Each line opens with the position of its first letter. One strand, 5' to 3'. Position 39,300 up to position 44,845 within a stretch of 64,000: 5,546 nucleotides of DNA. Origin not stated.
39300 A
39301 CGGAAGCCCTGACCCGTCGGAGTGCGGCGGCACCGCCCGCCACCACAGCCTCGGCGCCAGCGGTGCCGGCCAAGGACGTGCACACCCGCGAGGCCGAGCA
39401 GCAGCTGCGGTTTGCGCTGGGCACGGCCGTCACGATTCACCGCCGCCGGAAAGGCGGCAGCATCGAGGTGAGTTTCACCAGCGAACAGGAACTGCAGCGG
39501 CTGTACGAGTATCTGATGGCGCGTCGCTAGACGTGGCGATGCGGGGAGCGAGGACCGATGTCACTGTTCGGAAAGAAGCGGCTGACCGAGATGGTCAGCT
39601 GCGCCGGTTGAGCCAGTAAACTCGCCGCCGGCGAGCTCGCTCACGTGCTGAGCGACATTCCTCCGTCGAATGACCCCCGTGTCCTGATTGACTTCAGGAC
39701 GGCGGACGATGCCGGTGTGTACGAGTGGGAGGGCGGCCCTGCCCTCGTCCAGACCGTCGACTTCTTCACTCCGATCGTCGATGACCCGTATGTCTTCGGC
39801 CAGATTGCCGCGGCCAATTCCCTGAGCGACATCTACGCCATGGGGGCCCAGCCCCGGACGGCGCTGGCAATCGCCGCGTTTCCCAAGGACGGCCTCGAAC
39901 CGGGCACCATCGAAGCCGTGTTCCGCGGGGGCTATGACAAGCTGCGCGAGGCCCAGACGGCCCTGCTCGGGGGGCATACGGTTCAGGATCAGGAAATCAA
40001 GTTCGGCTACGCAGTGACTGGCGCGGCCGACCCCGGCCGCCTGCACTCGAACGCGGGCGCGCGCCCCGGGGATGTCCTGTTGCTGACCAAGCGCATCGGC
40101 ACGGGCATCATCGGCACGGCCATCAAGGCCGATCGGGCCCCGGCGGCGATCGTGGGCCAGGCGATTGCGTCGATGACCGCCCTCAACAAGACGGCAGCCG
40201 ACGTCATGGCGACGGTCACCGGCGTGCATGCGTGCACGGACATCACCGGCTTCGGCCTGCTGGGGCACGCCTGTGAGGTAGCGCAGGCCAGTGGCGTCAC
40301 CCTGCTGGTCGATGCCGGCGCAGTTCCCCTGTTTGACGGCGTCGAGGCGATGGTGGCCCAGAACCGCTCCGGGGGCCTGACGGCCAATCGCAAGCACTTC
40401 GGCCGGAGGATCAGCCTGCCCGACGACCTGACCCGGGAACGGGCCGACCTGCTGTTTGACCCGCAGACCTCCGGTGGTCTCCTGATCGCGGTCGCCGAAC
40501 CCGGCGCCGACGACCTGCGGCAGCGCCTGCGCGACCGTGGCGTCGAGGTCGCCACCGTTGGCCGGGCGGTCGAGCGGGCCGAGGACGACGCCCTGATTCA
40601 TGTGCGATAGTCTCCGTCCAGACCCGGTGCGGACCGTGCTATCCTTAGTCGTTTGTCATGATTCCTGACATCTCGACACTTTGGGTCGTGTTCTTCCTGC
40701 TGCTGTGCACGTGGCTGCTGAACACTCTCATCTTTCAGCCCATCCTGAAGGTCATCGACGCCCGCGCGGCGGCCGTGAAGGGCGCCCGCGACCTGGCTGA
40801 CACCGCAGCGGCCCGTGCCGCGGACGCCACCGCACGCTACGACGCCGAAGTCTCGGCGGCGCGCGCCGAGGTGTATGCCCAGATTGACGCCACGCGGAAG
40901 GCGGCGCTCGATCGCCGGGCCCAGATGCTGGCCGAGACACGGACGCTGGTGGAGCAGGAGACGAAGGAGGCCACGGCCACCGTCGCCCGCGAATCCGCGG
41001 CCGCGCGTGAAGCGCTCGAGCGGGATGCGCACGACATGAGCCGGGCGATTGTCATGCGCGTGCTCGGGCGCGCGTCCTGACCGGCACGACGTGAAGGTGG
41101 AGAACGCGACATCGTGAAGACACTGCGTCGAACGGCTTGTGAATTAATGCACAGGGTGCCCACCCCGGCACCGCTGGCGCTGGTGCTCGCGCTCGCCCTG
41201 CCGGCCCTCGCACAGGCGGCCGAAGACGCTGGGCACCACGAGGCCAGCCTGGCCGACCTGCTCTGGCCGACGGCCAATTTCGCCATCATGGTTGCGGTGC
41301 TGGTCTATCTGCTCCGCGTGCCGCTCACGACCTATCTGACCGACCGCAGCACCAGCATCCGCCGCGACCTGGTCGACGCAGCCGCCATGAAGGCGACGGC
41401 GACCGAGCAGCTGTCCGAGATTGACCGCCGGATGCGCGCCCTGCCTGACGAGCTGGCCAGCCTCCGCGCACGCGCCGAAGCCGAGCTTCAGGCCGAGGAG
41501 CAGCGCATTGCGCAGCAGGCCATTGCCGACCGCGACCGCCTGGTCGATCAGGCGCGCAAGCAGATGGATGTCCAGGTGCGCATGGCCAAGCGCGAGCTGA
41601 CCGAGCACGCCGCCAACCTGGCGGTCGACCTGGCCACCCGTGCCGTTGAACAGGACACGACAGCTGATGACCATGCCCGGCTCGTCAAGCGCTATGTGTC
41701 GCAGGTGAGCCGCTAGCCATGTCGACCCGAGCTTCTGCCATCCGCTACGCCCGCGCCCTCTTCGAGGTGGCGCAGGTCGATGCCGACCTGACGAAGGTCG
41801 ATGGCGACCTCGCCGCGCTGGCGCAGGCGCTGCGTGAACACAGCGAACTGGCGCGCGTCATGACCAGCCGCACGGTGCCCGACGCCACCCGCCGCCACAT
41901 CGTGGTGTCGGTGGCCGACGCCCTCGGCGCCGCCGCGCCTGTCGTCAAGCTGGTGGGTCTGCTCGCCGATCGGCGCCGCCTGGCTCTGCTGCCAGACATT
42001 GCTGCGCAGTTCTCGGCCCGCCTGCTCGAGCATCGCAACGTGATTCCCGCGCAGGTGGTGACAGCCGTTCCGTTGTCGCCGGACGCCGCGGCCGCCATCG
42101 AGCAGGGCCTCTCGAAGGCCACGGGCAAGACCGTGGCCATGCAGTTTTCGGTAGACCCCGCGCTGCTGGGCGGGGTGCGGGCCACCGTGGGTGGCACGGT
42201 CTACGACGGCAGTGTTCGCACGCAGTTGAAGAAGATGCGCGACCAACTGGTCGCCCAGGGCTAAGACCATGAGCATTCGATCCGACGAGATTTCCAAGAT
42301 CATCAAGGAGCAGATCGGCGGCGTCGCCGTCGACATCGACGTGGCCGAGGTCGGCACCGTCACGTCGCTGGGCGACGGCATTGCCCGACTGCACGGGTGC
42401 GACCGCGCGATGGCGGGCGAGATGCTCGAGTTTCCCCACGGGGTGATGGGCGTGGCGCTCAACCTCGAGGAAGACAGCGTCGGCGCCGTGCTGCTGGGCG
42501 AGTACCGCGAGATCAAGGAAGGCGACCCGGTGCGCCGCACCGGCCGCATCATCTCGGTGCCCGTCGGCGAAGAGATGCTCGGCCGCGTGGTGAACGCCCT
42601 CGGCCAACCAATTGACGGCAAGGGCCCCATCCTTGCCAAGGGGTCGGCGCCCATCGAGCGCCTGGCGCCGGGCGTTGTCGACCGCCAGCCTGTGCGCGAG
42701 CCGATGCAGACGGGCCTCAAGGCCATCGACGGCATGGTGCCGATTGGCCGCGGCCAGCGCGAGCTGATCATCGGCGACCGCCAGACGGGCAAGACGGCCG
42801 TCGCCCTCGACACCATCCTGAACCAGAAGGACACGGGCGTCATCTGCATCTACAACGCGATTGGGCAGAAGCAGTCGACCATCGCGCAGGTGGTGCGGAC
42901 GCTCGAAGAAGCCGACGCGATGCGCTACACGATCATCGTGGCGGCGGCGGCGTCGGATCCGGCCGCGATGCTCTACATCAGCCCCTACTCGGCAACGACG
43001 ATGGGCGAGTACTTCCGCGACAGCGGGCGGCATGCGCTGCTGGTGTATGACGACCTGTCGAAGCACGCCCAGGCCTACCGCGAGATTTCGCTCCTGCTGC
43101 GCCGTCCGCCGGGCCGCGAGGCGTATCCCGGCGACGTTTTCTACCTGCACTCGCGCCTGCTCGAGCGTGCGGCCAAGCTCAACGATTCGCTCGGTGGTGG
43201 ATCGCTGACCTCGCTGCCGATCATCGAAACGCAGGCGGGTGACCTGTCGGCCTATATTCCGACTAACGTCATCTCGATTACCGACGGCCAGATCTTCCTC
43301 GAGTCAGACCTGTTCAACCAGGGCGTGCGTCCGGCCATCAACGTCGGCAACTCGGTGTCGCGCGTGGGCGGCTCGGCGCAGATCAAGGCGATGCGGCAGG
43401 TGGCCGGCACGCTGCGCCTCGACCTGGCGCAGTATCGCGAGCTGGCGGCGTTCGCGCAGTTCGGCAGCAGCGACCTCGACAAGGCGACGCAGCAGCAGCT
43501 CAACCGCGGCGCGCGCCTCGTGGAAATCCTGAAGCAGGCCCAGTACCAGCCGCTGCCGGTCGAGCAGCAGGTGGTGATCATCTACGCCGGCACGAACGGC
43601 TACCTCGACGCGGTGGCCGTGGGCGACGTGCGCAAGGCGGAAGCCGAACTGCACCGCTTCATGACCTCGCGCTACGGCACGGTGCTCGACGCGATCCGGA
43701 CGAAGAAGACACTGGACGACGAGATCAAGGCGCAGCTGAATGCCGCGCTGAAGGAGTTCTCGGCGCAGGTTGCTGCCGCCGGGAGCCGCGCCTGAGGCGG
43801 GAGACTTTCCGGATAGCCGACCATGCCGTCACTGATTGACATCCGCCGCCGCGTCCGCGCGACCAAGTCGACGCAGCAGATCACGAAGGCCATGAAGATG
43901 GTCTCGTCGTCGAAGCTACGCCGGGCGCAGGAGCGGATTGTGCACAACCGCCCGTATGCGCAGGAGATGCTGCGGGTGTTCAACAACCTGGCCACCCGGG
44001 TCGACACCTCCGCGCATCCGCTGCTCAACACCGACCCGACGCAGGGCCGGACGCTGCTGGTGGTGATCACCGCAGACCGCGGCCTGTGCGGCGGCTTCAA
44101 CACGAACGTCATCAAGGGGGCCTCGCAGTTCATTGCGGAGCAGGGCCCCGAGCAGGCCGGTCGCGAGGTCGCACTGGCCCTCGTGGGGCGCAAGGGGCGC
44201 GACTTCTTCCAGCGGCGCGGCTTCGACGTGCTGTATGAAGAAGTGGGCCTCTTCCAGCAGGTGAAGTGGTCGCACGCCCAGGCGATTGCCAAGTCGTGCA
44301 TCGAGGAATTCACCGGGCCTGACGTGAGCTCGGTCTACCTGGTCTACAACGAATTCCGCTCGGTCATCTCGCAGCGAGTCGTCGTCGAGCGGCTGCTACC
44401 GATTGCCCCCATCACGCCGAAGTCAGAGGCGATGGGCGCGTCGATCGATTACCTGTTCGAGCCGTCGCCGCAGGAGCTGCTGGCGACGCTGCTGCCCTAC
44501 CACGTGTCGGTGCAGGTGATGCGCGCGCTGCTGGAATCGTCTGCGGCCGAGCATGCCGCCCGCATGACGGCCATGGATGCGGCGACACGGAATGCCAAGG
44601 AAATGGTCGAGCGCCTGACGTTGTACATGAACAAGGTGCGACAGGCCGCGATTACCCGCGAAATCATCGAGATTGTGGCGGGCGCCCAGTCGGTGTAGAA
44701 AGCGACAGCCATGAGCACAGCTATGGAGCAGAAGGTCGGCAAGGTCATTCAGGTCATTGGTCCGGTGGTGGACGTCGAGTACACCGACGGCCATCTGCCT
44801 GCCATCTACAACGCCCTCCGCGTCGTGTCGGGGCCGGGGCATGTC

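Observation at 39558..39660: selD carries an in-frame TGA at the catalytic Cys position: a predicted selenocysteine-containing selenophosphate synthetase that ORF callers truncate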

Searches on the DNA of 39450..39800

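Call 29: search_rna_families(source=window, start=39450, end=39800, threshold=evalue, max_evalue=10)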
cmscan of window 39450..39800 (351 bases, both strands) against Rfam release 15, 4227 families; matches with E-value up to 10: 5.
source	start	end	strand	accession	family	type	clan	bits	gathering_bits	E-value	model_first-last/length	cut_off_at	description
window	39566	39700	-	RF03062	xerDC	Cis-reg;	-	16.2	72.5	2.2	1-126/126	no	xerDC RNA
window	39615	39643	-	RF02808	PyrR210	Gene; snRNA; snoRNA; HACA-box;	-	14.4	59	2.5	1-59/59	no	Pyrobaculum sRNA 210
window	39572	39646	-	RF02241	Xoo2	Gene; sRNA;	-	13.9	45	3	1-78/78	no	Xanthomonadaceae sRNA Xoo2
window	39730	39745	+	RF01716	PhotoRC-I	Cis-reg;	-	11.2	45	2.6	5-20/44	no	PhotoRC-I RNA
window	39683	39776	-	RF02115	FAM13A-AS1_2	Gene; lncRNA;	-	10.2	38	9.9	1-110/110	no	FAM13A antisense RNA 1 conserved region 2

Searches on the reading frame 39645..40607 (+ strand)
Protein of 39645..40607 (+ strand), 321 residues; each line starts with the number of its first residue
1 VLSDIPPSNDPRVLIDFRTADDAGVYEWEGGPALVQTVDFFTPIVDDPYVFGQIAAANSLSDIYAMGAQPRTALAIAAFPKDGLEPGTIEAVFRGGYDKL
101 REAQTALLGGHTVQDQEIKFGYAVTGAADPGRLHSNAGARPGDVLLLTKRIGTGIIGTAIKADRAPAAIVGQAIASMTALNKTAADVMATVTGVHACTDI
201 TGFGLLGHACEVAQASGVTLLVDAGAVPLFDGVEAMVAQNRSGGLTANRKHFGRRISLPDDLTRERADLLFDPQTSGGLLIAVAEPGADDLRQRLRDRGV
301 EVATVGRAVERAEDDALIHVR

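Call 11: find_related_loci(query=window:39645-40607:+, collection=genome_contigs, flank=10000)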
Query window:39645-40607:+ (321 aa) in genome_contigs; peptide patterns used: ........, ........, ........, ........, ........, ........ (x = any residue, [..] = any of these).
600 stretches matched a pattern (row limit reached: there are more); 224 encode a relative of the query (tblastn E <= 1e-3); the best 80 are kept; 80 distinct loci.
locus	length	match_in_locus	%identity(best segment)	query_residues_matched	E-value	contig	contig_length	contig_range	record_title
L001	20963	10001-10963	86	1-321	2e-180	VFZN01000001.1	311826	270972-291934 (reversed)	MAG: Acidobacteria bacterium isolate M_surface_10_m1_251 M_surface_10_m1_251_Ga0194123_10000025, whole genome shotgun se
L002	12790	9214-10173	82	1-320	1e-172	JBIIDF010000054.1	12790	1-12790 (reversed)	MAG: Vicinamibacterales bacterium isolate ME2000-08-17pf_3300042335_group1_bin147 Rohwer_bin12_scaffold_4155_c1, whole g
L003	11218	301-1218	66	1-306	1e-131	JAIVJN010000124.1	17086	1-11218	MAG: Acidobacteria bacterium isolate MAG53 MTG53_10796, whole genome shotgun sequence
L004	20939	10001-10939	65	1-311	4e-128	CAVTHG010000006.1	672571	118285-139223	MAG: uncultured Acidobacteriota bacterium isolate MFD09212.bin.2.142 genome assembly, contig: contig_27505, whole genome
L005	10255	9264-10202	65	1-313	2e-127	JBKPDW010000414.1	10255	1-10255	MAG: Acidobacteriota bacterium isolate GB_EKS_MAG_00014 GB_EKS_000000865584, whole genome shotgun sequence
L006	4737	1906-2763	68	1-284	1e-127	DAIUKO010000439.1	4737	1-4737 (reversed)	MAG TPA_asm: Vicinamibacterales bacterium isolate CTOTU27892 NODE_4207_length_4737_cov_9.327424, whole genome shotgun se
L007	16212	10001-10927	65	1-307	1e-125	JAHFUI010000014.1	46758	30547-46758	MAG: Acidobacteria bacterium isolate nzgw76 NODE_452_length_46759_cov_8.595051, whole genome shotgun sequence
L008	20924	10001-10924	64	1-307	2e-125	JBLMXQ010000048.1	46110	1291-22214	MAG: Betaproteobacteria bacterium isolate MAG252 PRJNA957066_bin33_renamed_47, whole genome shotgun sequence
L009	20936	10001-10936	63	1-310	8e-125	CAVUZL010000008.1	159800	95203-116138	MAG: uncultured Acidobacteriota bacterium isolate MFD05521.bin.2.215 genome assembly, contig: contig_24559, whole genome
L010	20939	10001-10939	66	1-312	8e-122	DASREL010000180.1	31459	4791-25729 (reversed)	MAG TPA_asm: Vicinamibacterales bacterium isolate SMAG_U10005 k141_1120550, whole genome shotgun sequence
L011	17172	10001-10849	66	1-283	2e-117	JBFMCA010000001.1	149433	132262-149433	MAG: Acidobacteriota bacterium isolate MAG179 MAG179_1, whole genome shotgun sequence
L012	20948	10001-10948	63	1-314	2e-117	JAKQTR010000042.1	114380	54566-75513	MAG: Acidobacteriota bacterium isolate USST_maxbin.036 k141_1112080, whole genome shotgun sequence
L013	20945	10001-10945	60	1-313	2e-116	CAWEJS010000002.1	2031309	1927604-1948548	MAG: uncultured Acidobacteriota bacterium isolate MFD05942.bin.1.7 genome assembly, contig: contig_756, whole genome sho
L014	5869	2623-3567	62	1-313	9e-115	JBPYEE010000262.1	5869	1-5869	MAG: Vicinamibacterales bacterium isolate Bin.016.fastaField_forest_FP4 k127_31223, whole genome shotgun sequence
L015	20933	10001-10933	60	1-310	1e-111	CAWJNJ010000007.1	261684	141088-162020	MAG: uncultured Acidobacteriota bacterium isolate MFD02840.bin.1.123 genome assembly, contig: contig_2553, whole genome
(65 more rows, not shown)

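Call 24: find_encoding_contigs(protein=window:39645-40607:+, flank=10000, max_places=6)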
Protein window:39645-40607:+ (321 aa): 20 contigs read that carry it; 6 places shown.
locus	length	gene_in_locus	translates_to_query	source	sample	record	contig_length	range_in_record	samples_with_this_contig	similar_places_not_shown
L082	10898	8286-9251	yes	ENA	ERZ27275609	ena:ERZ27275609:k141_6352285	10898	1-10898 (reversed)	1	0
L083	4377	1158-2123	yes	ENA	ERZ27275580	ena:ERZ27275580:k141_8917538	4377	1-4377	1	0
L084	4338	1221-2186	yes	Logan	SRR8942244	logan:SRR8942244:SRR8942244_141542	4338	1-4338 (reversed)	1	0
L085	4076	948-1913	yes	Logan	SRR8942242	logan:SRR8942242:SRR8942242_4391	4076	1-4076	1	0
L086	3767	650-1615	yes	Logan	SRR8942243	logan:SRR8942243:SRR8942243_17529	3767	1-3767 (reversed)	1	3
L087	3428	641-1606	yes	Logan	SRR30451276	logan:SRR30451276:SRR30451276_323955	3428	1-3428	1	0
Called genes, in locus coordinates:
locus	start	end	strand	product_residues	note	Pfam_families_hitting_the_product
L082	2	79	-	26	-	?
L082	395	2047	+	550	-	PF14849:YidC_periplas, PF02096:60KD_IMP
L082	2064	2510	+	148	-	PF01424:R3H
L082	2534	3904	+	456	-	PF10396:TrmE_N, PF12631:MnmE_helical, PF01926:MMR_HSR1, PF02421:FeoB_N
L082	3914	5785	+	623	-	PF01134:GIDA, PF01266:DAO (faint), PF07992:Pyr_redox_2 (weak), PF12831:FAD_oxidored (weak), PF21680:GIDA_C_1st (faint), PF13932:SAM_GIDA_C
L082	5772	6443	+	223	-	PF02527:GidB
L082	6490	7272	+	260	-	PF00142:Fer4_NifH, PF01656:CbiA, PF02374:ArsA_ATPase (weak), PF06564:CBP_BcsQ, PF09140:MipZ (weak), PF10609:ParA, PF13614:AAA_31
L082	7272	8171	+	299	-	PF02195:ParB_N, PF17762:HTH_ParB, PF23552:ParB_C (weak)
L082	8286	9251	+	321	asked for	PF00586:AIRS, PF02769:AIRS_C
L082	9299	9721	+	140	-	PF00430:ATP-synt_B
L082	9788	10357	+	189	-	PF28006:HpsJ (weak), PF00430:ATP-synt_B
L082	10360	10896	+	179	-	?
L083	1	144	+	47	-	?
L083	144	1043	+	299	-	PF02195:ParB_N, PF17762:HTH_ParB, PF23552:ParB_C (weak)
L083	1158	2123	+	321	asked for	PF00586:AIRS, PF02769:AIRS_C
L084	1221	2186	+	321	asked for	PF00586:AIRS, PF02769:AIRS_C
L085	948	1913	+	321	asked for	PF00586:AIRS, PF02769:AIRS_C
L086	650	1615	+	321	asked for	PF00586:AIRS, PF02769:AIRS_C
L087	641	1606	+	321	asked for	PF00586:AIRS, PF02769:AIRS_C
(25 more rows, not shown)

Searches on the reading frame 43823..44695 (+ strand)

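Call 57: search_protein_families(library=pfam, proteins=[window:43823-44695:+], max_evalue=0.00001)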
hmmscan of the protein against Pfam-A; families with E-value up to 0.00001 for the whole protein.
window:43823-44695:+ (291 aa): 1 family
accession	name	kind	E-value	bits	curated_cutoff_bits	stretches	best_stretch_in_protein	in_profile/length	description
PF00231.24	ATP-synt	-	1.5e-99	333.7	39.9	1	4-290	2-284/285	ATP synthase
